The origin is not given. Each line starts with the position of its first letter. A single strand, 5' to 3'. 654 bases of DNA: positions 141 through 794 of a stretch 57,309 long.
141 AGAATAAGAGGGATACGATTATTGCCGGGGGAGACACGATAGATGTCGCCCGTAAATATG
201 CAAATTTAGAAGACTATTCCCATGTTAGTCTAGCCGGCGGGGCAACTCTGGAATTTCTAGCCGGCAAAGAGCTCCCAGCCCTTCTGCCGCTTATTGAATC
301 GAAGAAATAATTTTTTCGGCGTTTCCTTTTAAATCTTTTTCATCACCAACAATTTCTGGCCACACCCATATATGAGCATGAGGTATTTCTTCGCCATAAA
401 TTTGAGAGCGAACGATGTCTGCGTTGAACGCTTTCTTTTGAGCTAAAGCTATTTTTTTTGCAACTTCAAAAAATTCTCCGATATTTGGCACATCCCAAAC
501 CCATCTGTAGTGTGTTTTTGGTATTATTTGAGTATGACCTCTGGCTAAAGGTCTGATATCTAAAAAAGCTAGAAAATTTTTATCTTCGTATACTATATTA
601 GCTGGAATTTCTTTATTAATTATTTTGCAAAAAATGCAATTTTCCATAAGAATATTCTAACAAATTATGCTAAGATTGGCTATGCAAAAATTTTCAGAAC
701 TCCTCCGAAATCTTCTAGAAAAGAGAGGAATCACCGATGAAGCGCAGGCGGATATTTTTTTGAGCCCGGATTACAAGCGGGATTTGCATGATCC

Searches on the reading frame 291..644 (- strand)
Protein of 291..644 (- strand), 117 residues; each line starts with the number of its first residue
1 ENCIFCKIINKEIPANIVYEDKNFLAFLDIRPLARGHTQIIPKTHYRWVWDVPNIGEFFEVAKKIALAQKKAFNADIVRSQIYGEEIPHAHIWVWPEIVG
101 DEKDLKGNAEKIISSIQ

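Call 65: search_protein_families(library=pfam, proteins=[window:291-644:-], max_evalue=0.001)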
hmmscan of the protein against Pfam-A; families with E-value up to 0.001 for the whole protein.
window:291-644:- (117 aa): 2 families
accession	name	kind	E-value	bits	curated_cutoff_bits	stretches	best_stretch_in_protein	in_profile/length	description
PF01230.28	HIT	-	2.1e-15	57.6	21.5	1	10-95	1-93/98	HIT domain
PF11969.13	DcpS_C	-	6.4e-11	43.2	24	1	2-76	1-80/114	Scavenger mRNA decapping enzyme C-term binding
